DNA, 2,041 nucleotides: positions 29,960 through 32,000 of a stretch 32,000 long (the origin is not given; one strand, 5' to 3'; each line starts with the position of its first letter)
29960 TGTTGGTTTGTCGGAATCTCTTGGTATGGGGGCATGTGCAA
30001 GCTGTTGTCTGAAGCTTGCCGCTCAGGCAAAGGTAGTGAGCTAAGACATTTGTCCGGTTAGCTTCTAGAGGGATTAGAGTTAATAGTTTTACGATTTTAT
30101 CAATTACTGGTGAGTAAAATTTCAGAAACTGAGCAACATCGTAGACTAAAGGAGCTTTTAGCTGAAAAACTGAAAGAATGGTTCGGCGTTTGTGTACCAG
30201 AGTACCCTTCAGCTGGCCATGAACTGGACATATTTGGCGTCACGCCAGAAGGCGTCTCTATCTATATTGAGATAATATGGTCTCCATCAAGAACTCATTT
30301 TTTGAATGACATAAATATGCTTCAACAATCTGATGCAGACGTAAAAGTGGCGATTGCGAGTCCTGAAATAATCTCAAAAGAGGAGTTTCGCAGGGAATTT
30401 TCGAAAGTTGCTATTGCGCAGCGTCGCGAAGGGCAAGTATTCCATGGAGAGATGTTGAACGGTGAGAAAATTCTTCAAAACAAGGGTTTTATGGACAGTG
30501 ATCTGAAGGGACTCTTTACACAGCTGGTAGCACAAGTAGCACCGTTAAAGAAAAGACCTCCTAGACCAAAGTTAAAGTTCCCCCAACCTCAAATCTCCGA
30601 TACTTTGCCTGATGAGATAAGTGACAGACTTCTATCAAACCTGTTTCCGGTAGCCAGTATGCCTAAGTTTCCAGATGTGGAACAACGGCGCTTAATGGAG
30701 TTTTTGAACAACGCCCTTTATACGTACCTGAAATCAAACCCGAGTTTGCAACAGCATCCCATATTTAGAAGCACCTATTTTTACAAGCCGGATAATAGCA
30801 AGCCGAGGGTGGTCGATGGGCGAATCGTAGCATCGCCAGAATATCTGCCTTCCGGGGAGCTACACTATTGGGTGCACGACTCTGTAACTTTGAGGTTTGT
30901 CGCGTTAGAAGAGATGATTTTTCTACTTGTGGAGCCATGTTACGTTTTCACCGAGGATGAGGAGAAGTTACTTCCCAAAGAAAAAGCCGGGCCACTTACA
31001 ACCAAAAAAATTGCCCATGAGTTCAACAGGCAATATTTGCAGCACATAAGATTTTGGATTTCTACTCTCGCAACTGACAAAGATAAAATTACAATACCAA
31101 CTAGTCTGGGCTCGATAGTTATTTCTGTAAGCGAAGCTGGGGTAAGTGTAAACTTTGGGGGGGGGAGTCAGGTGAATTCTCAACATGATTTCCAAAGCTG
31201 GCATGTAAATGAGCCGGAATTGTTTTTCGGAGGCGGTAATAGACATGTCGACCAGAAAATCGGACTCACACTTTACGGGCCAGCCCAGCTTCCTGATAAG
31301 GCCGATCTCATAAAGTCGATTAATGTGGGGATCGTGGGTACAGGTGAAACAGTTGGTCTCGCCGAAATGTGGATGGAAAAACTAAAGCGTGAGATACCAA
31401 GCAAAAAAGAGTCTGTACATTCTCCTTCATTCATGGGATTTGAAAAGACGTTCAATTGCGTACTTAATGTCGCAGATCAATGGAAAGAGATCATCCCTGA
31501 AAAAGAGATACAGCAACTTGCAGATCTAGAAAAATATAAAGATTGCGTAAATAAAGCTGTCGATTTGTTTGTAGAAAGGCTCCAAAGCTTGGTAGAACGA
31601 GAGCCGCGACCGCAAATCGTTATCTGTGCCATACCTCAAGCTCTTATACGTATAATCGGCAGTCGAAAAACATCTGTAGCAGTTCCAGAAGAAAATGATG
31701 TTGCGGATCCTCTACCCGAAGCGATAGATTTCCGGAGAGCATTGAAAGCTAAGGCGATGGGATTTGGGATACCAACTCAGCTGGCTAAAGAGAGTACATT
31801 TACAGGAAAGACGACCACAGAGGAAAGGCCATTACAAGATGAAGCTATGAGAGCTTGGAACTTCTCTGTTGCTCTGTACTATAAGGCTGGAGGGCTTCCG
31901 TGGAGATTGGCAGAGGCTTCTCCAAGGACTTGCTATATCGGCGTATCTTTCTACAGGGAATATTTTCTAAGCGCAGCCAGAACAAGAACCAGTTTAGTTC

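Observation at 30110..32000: Single-chain, apparently PAZ-less Argonaute with an extra N-terminal domain (candidate new pAgo defence architecture)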

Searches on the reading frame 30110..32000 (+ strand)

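Call 5: search_protein_families(library=pfam, proteins=[window:30110-32000:+], max_evalue=1)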
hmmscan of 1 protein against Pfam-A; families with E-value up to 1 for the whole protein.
window:30110-32000:+ (630 aa): 0 families

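Call 6: search_protein_families(library=padloc, proteins=[window:30110-32000:+], max_evalue=1)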
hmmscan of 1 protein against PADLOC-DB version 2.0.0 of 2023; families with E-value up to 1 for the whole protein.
window:30110-32000:+ (630 aa): 20 families
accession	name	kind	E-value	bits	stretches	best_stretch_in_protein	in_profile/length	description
PDLC02376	pAgo_I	-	2.2e-70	236.1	1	363-629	3-252/455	Class I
PDLC02436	pAgo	-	1e-55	187.4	1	363-618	7-218/460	-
PDLC02378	pAgo_I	-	1e-46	157.8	2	364-515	5-153/493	Class I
PDLC02377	pAgo_I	-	4e-25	86.5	1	365-614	10-226/457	Class I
PDLC02420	Aga_SIR2-PNTD1-PNTD2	-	4.1e-23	79.6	1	223-614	431-776/1010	Class I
PDLC02384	pAgo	-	4.4e-22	76.1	1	250-614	449-796/1030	-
PDLC02402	Aga_SIR2-PNTD1-PNTD2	-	1e-17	61.6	1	192-348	668-838/876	Class I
PDLC02392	pAgo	-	2.1e-16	57.8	1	485-618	6-126/346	-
PDLC02418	Aga_SIR2-Kinase-PNTD1-PNTD2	-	2.8e-13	47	1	247-325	608-687/756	Class I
PDLC02415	Aga_REase-PNTD1-PNTD2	-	7.8e-12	42.7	1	190-328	239-381/423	Class I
PDLC02398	Aga_REase-PNTD1-PNTD2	-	4.7e-08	30.4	1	190-325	242-383/429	Class I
PDLC02428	PprPIWI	-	3.8e-06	23.9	1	541-612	401-459/666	-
PDLC02419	Aga_SIR2-PNTD1-PNTD2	-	3.2e-05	20.9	1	253-329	461-532/558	Class I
PDLC02397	pAgo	-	9.8e-05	19.4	1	538-607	311-371/578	-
PDLC02388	pAgo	-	0.00013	18.4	1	524-611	430-501/716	-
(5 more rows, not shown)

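Call 7: search_protein_families(library=ncbifam, proteins=[window:30110-32000:+], max_evalue=1)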
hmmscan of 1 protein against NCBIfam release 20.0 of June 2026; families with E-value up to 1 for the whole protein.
window:30110-32000:+ (630 aa): 1 family
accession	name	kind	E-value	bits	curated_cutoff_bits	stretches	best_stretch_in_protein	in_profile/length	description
NF053796.1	beta_CO2some_P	equivalog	0.1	12.2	340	1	448-523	29-103/213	beta-carboxysome protein CcmP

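Call 9: find_homologous_proteins(query=window:30110-32000:+)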
Query window:30110-32000:+ (630 aa): 37 proteins with E <= 0.001 among 8000 candidates.
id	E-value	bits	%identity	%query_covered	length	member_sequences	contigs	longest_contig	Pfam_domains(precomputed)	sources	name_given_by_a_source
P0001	0.0e+0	1439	100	100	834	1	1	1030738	-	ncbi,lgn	-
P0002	5.7e-181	621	80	55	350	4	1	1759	-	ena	-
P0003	7.7e-155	535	88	44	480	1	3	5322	-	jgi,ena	-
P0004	6.4e-123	429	70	44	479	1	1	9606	-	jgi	-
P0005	4.0e-120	420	68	44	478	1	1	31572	-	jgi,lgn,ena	-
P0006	5.2e-89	317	37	55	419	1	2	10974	-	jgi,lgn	jgi:hypothetical protein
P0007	1.7e-83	299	56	42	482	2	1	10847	-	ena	-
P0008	3.0e-81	291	53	42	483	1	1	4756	-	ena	-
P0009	2.4e-78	282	51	29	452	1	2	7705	-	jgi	jgi:hypothetical protein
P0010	4.5e-77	278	50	29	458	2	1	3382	-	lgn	-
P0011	5.9e-75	271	49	29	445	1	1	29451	-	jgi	jgi:hypothetical protein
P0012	1.2e-66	243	34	55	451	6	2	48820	-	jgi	jgi:hypothetical protein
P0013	1.1e-65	240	49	29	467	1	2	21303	-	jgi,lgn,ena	-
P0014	1.9e-62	229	47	29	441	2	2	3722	-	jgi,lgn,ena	jgi:hypothetical protein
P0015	6.6e-62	228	52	26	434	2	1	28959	-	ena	-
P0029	4.3e-46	175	58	22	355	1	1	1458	-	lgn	-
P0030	4.7e-46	175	53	26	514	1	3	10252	-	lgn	-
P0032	1.8e-41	160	51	22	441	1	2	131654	-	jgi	jgi:hypothetical protein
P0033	1.1e-36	144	48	23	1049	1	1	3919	PF13576.13,PF24883.3,PF00382.25,PF05729.19,PF13599.14,PF00805.29,PF23894.3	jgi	jgi:uncharacterized protein YjbI with pentapeptide repeats/DNA replication protein DnaC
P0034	5.6e-36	142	43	24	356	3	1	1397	-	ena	-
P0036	1.5e-32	131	48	21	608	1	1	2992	-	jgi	jgi:hypothetical protein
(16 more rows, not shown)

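Call 11: find_encoding_contigs(protein=P0001, flank=10000, max_places=3)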
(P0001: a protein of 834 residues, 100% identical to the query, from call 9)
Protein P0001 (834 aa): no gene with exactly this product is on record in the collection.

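Call 13: find_encoding_contigs(protein=P0003, flank=6000, max_places=3)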
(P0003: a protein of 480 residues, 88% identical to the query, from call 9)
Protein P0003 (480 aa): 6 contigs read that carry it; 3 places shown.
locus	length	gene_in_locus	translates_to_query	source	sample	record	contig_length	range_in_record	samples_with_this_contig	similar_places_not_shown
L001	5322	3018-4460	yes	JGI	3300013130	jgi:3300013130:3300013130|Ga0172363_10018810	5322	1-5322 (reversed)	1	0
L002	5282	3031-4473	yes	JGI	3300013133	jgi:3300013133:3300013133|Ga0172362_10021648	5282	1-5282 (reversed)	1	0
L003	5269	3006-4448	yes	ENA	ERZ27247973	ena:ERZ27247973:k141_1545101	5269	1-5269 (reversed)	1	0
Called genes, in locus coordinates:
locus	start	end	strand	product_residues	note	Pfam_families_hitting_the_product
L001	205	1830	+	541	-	-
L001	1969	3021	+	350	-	-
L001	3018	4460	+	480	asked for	-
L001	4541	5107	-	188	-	-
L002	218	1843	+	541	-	-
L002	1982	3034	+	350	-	-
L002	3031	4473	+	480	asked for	-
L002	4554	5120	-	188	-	-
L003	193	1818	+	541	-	-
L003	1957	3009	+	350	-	-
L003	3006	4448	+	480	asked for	-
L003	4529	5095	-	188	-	-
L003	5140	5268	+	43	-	?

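Call 14: find_encoding_contigs(protein=P0005, flank=8000, max_places=2)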
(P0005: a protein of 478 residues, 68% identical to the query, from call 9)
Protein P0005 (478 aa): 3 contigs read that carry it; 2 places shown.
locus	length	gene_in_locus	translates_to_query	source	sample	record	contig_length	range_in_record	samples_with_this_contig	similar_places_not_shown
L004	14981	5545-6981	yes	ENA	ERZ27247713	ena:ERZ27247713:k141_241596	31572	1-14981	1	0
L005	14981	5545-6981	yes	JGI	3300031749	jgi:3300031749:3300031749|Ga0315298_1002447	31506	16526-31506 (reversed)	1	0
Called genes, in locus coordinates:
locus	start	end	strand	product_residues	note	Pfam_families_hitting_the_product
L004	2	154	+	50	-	?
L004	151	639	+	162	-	PF17146:PIN_6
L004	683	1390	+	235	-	PF01865:PhoU_div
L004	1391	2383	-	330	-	PF01384:PHO4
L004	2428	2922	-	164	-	PF00149:Metallophos (weak), PF12850:Metallophos_2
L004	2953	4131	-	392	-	PF04389:Peptidase_M28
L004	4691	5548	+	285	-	-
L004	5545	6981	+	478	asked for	-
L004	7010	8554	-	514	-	-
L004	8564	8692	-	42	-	-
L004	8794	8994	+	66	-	-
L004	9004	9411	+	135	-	PF01878:EVE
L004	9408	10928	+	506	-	PF07669:Eco57I, PF02384:N6_Mtase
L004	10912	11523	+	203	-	-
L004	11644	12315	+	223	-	-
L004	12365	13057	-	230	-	PF01555:N6_N4_Mtase, PF02086:MethyltransfD12 (weak)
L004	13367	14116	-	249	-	PF01904:DUF72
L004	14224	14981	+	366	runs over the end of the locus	PF01408:GFO_IDH_MocA, PF02894:GFO_IDH_MocA_C (faint), PF22725:GFO_IDH_MocA_C3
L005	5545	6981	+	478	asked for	-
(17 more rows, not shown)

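Call 16: list_cluster_members(proteins=[P0001, P0006, P0012, P0033])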
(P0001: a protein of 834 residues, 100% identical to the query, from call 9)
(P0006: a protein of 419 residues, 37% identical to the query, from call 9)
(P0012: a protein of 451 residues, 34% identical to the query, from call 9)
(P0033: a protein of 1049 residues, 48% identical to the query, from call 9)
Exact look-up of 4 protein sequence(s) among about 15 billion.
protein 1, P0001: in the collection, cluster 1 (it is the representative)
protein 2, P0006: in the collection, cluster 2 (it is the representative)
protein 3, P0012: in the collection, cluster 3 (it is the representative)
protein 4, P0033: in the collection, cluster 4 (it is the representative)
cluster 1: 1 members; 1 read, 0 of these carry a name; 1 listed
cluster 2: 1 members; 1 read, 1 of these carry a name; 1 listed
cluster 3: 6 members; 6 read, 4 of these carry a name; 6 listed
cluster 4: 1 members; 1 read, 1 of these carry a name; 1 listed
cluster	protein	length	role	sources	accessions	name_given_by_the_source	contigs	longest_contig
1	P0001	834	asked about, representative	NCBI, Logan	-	-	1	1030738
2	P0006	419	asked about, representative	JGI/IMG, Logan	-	hypothetical protein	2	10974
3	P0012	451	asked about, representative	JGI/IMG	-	hypothetical protein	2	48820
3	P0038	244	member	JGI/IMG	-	hypothetical protein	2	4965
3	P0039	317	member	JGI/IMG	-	hypothetical protein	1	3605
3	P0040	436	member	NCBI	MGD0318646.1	MAG: hypothetical protein ABSB56_02980 [Nitrososphaerales archaeon]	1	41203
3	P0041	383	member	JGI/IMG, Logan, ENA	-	-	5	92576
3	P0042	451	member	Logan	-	-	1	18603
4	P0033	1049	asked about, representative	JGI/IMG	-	uncharacterized protein YjbI with pentapeptide repeats/DNA replication protein DnaC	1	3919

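Call 18: find_related_loci(query=P0001, collection=genome_contigs, flank=10000)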
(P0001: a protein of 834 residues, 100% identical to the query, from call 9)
Query P0001 (834 aa) in genome_contigs; peptide patterns used: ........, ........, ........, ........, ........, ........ (x = any residue, [..] = any of these).
16 stretches matched a pattern, but none encodes a relative of the query by tblastn (E <= 1e-3).

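Call 25: search_solved_structures(query=P0001, max_evalue=0.01)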
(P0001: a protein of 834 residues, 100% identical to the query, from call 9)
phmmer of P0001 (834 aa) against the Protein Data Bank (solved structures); distinct sequences matched with E-value up to 0.01: 19.
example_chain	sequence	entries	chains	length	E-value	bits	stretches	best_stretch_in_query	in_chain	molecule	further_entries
9om4_B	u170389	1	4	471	5.1e-84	285.8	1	367-834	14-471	Prokaryotic argonaute MID-PIWI family protein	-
9qbp_B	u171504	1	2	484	1.9e-77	264.1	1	366-831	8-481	Protein argonaute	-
9qbl_B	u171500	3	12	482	2.8e-76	260.2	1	364-821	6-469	Protein argonaute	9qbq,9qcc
9jsb_A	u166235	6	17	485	5.6e-70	239.3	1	362-824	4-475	Ago | pAgo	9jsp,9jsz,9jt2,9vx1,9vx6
8j8h_A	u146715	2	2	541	3.5e-51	177.2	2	540-833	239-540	Piwi domain-containing protein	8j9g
8ifk_B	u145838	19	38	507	2.3e-50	174.5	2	540-833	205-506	Piwi domain-containing protein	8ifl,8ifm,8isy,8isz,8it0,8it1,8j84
8qlo_B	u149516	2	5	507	8.7e-50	172.6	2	540-833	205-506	Short prokaryotic Argonaute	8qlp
8fex_B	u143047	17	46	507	2.5e-49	171.1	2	529-831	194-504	short pAgo | Piwi domain-containing protein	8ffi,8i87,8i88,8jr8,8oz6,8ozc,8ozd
8j7s_A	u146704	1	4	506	3.3e-49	170.7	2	529-826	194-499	Piwi domain-containing protein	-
8in8_C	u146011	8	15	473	7.1e-26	93.5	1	540-834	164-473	Piwi domain protein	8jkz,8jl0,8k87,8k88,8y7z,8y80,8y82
1yvu_A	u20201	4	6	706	3.4e-08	35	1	584-832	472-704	hypothetical protein aq_1447 | Argonaute protein | Argonaute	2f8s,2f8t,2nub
9v7s_A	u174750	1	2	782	0.00011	23.3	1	581-815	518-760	VbAgo-DM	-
9om4_A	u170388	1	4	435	0.00016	22.8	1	251-347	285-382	HNH endonuclease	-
9v65_A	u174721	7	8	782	0.00024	22.2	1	583-815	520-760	VbAgo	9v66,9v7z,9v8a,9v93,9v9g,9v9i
6qzk_A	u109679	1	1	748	0.0012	19.9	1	565-825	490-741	Protein argonaute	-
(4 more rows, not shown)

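Call 42: search_protein_families(library=pfam, proteins=[P0001, L001:205-1830:+, L001:4541-5107:-, L004:4691-5548:+, L004:7010-8554:-, P0029, P0030, P0032, P0036, P0034], max_evalue=0.1)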
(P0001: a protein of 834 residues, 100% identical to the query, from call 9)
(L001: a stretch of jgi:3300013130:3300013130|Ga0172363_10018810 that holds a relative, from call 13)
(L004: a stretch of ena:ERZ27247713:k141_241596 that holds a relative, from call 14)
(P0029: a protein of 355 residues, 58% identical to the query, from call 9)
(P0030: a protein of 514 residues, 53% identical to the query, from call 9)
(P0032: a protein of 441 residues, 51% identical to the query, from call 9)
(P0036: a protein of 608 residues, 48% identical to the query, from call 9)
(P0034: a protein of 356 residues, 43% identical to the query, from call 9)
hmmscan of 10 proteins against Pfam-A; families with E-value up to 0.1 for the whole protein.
P0001 (834 aa): 0 families

L001:205-1830:+ (541 aa): 0 families

L001:4541-5107:- (188 aa): 0 families

L004:4691-5548:+ (285 aa): 0 families

L004:7010-8554:- (514 aa): 0 families

P0029 (355 aa): 0 families

P0030 (514 aa): 1 family
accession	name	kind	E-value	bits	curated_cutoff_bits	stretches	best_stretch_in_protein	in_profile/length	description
PF04799.18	Fzo_mitofusin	-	0.092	12.6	27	0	142-184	91-135/161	fzo-like conserved region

P0032 (441 aa): 0 families

P0036 (608 aa): 0 families

P0034 (356 aa): 0 families

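Call 44: find_related_loci(query=P0001, collection=metagenome_contigs, flank=6000)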
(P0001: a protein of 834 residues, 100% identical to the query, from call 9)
Query P0001 (834 aa) in metagenome_contigs; peptide patterns used: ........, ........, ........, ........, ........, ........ (x = any residue, [..] = any of these).
36 stretches matched a pattern; 4 encode a relative of the query (tblastn E <= 1e-3); 4 distinct loci.
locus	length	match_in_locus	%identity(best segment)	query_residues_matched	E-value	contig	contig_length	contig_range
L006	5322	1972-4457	88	6-834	0e+0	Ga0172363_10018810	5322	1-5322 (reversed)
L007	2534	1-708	59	598-834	2e-96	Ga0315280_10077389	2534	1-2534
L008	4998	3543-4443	49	528-834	2e-66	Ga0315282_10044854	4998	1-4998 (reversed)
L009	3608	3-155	47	784-834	1e-11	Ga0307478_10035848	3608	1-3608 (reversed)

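Call 50: search_protein_representatives(protein=P0001)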
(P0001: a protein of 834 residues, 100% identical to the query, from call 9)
Query: 834 residues. Proteins with E-value up to 0.001 (for the whole library): 2461; up to 1e-10: 1271; up to 1e-30: 401. The best 150 are listed.
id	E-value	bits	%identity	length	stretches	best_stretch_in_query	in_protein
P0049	4.7e-126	438.1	45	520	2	530-834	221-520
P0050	2.9e-124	432.2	45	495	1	360-834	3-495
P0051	3.4e-124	432.0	46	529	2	528-834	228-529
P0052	9.9e-121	420.5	70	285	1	70-352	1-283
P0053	1.0e-118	413.8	45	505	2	537-834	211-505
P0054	1.3e-115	403.5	46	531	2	540-834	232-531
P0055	2.1e-114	399.5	45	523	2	540-834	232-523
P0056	2.8e-113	395.9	45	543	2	529-834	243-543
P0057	7.7e-110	384.5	42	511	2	528-834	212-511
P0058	4.1e-109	382.1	45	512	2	539-834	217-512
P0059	2.2e-108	379.7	42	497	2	538-834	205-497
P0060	5.9e-108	378.3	41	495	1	360-834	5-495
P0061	1.1e-107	377.3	41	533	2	515-834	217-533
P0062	1.3e-107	377.2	41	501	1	366-834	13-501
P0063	1.3e-107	377.1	41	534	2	536-834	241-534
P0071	3.4e-98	346.0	38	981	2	360-834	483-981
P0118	7.5e-81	288.6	38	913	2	539-773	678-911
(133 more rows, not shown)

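Call 51: search_protein_families(library=pfam, proteins=[P0071, P0118, P0049, P0050], max_evalue=0.01)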
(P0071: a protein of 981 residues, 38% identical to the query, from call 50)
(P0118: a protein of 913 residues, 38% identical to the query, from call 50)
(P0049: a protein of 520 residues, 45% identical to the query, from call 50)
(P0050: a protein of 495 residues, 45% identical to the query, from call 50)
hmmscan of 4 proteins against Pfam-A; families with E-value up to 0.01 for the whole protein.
P0071 (981 aa): 1 family
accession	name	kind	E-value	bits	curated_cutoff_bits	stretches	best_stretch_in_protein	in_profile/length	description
PF04326.19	SLFN_AlbA_2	-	2.1e-11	44.8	25.3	1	29-155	1-116/118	Schlafen, AlbA_2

P0118 (913 aa): 1 family
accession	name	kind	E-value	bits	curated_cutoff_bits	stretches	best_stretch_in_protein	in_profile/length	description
PF04326.19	SLFN_AlbA_2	-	2.6e-10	41.3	25.3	1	29-168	2-117/118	Schlafen, AlbA_2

P0049 (520 aa): 0 families

P0050 (495 aa): 0 families
